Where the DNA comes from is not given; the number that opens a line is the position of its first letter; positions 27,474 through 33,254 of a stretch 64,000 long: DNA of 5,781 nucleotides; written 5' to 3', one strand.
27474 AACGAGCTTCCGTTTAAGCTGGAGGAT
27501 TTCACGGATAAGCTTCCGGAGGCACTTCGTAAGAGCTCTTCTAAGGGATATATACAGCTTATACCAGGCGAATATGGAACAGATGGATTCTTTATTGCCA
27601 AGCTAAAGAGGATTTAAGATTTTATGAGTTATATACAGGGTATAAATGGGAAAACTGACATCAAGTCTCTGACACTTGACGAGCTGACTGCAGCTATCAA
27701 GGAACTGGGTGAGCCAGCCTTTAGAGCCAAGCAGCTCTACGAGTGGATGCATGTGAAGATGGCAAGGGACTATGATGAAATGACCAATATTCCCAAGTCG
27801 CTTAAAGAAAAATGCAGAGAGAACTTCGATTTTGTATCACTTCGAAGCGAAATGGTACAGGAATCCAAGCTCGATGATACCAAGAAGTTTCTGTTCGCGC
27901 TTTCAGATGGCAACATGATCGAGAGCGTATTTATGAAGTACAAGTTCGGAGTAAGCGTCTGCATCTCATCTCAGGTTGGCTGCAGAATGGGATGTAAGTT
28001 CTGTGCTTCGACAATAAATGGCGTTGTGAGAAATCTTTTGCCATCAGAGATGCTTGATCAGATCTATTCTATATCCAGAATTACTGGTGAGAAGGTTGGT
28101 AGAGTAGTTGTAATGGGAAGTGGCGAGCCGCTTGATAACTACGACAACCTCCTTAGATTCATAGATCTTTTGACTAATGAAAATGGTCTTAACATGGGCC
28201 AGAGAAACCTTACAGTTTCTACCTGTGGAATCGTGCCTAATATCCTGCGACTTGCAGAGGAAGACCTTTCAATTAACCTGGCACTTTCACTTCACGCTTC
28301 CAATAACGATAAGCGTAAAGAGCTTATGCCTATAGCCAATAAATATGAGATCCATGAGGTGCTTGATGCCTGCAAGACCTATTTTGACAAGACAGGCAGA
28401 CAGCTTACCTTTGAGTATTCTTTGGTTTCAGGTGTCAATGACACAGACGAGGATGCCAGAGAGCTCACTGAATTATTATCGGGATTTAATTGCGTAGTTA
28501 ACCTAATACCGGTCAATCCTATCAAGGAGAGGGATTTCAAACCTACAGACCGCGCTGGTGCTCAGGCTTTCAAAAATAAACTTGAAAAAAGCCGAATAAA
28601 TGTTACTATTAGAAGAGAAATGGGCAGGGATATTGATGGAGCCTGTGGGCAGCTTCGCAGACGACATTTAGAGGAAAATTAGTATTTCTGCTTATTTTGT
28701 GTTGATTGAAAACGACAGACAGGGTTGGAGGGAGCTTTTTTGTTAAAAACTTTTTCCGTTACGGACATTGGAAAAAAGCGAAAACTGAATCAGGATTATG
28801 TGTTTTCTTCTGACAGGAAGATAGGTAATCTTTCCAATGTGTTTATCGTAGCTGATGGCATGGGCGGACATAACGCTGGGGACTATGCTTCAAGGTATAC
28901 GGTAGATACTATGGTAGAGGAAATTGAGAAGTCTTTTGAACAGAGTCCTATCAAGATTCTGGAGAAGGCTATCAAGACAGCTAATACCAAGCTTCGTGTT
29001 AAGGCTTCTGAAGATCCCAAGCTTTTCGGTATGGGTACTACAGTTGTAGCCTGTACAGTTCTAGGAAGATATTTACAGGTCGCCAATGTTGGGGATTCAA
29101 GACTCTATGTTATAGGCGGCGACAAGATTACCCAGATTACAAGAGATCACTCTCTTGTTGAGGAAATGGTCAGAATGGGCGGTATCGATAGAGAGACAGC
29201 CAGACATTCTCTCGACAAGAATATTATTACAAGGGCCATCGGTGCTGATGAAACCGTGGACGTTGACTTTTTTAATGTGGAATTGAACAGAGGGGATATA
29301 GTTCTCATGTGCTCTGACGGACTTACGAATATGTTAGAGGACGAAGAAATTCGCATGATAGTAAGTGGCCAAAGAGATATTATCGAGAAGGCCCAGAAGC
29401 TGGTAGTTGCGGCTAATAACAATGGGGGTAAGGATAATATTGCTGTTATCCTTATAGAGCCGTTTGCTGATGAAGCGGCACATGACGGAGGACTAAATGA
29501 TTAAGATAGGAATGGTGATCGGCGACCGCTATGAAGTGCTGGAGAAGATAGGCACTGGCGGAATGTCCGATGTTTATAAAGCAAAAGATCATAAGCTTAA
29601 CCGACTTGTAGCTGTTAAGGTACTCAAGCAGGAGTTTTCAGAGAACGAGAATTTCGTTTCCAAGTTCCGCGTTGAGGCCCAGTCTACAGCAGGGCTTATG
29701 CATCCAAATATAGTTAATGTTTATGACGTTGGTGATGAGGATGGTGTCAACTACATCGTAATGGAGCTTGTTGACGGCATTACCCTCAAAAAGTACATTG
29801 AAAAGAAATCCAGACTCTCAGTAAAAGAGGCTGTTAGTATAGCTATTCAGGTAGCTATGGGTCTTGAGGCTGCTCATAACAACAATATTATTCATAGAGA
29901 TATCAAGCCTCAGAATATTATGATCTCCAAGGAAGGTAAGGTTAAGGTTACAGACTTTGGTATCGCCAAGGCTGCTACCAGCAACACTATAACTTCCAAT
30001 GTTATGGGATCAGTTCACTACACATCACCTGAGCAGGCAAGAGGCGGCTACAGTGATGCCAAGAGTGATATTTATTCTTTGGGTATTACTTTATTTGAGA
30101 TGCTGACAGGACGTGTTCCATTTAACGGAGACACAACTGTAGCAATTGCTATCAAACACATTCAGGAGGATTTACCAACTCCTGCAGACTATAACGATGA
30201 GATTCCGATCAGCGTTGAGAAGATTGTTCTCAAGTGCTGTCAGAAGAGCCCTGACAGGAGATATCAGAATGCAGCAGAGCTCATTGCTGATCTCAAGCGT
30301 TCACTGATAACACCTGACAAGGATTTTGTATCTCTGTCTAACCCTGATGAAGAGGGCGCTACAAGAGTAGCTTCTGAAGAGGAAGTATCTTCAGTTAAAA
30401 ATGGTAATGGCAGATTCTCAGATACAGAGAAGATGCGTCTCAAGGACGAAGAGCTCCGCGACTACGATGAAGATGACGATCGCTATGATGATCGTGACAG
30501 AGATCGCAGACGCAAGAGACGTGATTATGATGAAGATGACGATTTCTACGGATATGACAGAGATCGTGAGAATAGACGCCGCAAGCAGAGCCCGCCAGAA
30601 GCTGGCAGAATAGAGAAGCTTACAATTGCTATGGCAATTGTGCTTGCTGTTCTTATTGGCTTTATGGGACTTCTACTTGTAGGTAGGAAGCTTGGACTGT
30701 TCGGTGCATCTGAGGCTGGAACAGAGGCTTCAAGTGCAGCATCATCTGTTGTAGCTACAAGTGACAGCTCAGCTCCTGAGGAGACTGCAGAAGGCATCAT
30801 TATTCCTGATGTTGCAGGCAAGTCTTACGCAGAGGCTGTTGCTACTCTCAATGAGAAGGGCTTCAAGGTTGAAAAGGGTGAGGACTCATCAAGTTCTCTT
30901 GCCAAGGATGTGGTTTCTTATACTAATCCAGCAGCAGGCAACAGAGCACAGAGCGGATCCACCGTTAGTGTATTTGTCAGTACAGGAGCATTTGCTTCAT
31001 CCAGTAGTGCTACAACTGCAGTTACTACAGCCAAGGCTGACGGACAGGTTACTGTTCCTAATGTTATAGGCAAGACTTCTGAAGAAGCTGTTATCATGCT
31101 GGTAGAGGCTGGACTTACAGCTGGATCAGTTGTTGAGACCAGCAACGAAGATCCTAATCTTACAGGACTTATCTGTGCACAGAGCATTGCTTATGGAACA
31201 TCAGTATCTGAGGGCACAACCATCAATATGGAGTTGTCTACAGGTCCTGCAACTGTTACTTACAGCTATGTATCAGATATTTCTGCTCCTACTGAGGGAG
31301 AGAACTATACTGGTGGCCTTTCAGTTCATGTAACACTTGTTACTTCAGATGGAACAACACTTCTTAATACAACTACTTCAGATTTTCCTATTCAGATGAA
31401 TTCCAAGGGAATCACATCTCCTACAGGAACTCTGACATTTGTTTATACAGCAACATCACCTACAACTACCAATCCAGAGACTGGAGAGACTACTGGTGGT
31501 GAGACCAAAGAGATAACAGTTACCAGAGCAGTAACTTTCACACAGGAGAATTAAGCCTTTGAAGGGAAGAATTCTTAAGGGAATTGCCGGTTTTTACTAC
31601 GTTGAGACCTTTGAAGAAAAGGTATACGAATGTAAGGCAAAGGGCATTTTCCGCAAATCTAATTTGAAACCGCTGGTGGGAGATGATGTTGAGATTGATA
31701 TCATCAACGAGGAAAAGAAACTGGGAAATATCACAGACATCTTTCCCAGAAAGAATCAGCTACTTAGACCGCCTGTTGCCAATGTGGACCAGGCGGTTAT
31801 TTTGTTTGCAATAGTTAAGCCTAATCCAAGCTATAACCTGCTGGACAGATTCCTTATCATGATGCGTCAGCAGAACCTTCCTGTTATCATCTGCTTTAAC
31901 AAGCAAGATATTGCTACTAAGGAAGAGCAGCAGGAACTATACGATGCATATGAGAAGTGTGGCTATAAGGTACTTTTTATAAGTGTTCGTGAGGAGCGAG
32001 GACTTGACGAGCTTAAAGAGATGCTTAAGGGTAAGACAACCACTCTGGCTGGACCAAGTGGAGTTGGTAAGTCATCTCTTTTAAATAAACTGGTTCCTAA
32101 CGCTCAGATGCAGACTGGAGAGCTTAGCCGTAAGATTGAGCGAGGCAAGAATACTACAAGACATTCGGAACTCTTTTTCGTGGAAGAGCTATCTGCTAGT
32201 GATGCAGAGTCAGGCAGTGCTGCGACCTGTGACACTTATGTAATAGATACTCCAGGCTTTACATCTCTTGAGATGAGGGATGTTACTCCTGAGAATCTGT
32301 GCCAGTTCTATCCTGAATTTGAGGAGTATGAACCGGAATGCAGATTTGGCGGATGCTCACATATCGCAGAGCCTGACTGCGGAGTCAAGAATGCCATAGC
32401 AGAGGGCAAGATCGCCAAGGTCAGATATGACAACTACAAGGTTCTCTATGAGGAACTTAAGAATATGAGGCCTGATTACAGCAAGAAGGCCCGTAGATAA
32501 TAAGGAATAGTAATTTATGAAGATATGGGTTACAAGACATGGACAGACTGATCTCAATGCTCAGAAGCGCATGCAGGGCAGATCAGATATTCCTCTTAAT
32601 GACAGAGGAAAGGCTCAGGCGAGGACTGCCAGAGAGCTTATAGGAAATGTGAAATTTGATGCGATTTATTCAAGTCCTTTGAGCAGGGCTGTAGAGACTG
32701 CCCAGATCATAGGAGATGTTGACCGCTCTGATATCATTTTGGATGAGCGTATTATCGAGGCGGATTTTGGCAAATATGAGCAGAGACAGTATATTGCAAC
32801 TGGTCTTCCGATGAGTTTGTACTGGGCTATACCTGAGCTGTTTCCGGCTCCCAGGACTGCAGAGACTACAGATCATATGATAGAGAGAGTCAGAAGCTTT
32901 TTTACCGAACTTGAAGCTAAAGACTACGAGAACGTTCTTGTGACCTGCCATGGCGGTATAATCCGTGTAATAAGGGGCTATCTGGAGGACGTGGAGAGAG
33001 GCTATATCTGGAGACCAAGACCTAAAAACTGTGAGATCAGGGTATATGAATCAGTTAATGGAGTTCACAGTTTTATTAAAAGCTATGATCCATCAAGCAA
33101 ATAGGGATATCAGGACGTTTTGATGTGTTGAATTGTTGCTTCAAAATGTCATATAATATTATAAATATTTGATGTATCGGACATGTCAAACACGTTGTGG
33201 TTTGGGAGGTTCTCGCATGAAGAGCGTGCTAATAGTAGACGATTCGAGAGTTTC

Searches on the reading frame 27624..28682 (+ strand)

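Call 50: search_protein_families(library=pfam, proteins=[window:27624-28682:+], max_evalue=0.0001)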
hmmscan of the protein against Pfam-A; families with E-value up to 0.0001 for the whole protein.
window:27624-28682:+ (352 aa): 2 families
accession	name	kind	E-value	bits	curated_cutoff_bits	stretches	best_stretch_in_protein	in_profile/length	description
PF21016.3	RlmN_N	-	2.8e-15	56.2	24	1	12-66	2-56/60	Ribosomal RNA large subunit methyltransferase N-terminal domain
PF04055.27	Radical_SAM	-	1.8e-14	54.7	29.5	1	115-280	2-164/166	Radical SAM superfamily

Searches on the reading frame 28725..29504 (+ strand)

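Call 50: search_protein_families(library=pfam, proteins=[window:28725-29504:+], max_evalue=0.0001)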
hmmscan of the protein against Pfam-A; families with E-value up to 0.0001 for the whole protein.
window:28725-29504:+ (259 aa): 3 families
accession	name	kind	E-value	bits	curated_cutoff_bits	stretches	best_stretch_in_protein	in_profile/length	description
PF13672.11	PP2C_2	-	1.7e-16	60.8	24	1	18-208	8-182/209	Protein phosphatase 2C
PF00481.26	PP2C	-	1.6e-14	54.6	20.3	1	37-239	34-255/255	Protein phosphatase 2C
PF07228.17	SpoIIE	-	9.1e-06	26.2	25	0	170-244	103-189/192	Stage II sporulation protein E (SpoIIE)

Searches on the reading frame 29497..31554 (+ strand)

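Call 50: search_protein_families(library=pfam, proteins=[window:29497-31554:+], max_evalue=0.0001)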
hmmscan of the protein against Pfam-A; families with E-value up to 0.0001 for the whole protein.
window:29497-31554:+ (685 aa): 4 families
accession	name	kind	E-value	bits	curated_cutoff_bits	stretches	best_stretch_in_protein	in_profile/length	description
PF00069.31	Pkinase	-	1.7e-59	201.8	31.7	1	12-257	1-253/263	Protein kinase domain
PF07714.23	PK_Tyr_Ser-Thr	-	3.4e-44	151.5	23.1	1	14-257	3-250/258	Protein tyrosine and serine/threonine kinase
PF03793.24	PASTA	-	5.5e-28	97.2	23.2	2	518-581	1-63/64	PASTA domain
PF03109.22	ABC1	-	2.4e-09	37.2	22.9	1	83-165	141-222/244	ABC1 atypical kinase-like domain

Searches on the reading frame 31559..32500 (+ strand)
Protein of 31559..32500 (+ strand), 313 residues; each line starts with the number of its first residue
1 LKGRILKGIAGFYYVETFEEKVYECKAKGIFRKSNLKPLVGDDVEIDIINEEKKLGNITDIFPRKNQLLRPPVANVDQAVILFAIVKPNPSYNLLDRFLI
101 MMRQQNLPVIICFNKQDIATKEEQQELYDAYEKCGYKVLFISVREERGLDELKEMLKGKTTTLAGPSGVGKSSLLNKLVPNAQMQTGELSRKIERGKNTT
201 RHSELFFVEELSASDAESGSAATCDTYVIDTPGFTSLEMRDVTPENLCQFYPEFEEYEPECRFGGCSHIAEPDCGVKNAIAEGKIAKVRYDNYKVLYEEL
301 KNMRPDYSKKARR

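Call 50: search_protein_families(library=pfam, proteins=[window:31559-32500:+], max_evalue=0.0001)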
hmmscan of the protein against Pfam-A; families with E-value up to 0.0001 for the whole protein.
window:31559-32500:+ (313 aa): 6 families
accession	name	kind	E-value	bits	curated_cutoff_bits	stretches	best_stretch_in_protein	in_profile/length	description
PF03193.22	RsgA_GTPase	-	4.2e-54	183.4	30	1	61-239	1-173/174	RsgA GTPase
PF16745.11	RsgA_N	-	4.7e-19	68.3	27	1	2-52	1-50/54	RsgA N-terminal domain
PF01926.29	MMR_HSR1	-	7.4e-07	29.7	21.9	1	162-235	3-57/113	50S ribosome-binding GTPase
PF00005.33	ABC_tran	-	2.4e-05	25.4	25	1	157-202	10-58/137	ABC transporter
PF16897.10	MMR_HSR1_Xtn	-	3.3e-05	24.3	35.2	1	101-155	50-99/106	C-terminal region of MMR_HSR1 domain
PF02421.24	FeoB_N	-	8.9e-05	22.5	27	0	102-154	101-154/156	Ferrous iron transport protein B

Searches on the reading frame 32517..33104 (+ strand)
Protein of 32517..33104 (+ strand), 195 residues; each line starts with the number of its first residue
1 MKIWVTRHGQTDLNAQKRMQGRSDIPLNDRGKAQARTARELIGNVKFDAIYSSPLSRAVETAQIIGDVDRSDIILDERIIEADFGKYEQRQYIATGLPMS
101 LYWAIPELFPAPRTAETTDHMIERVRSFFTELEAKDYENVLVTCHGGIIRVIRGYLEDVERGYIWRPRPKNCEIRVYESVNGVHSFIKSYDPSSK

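Call 50: search_protein_families(library=pfam, proteins=[window:32517-33104:+], max_evalue=0.0001)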
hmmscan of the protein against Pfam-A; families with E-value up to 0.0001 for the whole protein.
window:32517-33104:+ (195 aa): 1 family
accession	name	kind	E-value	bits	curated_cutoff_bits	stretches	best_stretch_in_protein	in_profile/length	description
PF00300.27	His_Phos_1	-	6.4e-46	156.9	21.7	1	3-180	1-182/194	Histidine phosphatase superfamily (branch 1)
